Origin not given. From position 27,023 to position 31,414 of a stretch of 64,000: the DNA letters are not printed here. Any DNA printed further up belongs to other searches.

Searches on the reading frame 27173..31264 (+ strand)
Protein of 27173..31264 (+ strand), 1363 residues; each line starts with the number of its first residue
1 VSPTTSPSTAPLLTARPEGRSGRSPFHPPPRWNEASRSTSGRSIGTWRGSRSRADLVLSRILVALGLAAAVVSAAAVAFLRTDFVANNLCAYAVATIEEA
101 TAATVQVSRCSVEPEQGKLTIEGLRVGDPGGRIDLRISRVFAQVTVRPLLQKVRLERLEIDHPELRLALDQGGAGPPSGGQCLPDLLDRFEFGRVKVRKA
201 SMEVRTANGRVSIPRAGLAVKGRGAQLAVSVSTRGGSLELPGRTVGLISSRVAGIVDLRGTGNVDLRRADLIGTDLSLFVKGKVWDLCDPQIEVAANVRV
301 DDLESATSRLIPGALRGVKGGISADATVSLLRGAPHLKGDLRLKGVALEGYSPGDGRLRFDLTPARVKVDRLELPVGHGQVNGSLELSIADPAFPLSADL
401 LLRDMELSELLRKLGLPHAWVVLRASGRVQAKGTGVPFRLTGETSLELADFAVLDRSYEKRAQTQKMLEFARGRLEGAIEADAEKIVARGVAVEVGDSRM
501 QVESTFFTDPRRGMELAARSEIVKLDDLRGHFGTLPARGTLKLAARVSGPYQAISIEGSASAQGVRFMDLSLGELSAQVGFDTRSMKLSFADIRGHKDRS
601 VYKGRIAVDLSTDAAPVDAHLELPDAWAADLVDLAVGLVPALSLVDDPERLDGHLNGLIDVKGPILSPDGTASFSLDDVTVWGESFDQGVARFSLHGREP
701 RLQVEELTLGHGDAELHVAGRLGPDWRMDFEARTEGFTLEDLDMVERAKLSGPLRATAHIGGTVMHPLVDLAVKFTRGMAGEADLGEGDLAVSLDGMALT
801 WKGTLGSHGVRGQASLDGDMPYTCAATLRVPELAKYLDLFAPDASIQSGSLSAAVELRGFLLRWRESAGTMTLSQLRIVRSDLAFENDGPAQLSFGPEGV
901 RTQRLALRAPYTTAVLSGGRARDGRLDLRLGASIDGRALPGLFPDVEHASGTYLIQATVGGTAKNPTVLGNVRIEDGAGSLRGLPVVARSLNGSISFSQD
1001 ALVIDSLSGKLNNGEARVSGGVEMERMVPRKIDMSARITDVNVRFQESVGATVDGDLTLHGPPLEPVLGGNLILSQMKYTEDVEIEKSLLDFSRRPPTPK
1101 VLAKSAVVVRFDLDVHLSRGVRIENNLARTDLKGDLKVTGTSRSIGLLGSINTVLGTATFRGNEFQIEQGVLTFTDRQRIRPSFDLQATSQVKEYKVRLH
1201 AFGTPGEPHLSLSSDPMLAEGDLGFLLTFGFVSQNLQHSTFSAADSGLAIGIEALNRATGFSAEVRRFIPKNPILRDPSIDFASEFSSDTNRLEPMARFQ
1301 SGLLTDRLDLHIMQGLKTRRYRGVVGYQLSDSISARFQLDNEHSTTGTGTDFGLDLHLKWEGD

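Call 82: search_protein_families(library=pfam, proteins=[window:27173-31264:+], max_evalue=0.0001)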
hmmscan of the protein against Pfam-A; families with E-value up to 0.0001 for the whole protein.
window:27173-31264:+ (1363 aa): 3 families
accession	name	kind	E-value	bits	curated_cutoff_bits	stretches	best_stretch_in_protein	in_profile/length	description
PF04357.19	TamB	-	1e-45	157.1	22.4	1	1007-1358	3-377/381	TamB, inner membrane protein subunit of TAM complex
PF05359.17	DUF748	-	2.1e-07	29.9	50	1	60-173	16-125/1037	Domain of Unknown Function (DUF748)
PF13116.12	YhdP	-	7.4e-05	21.3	46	0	58-207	7-157/1224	YhdP protein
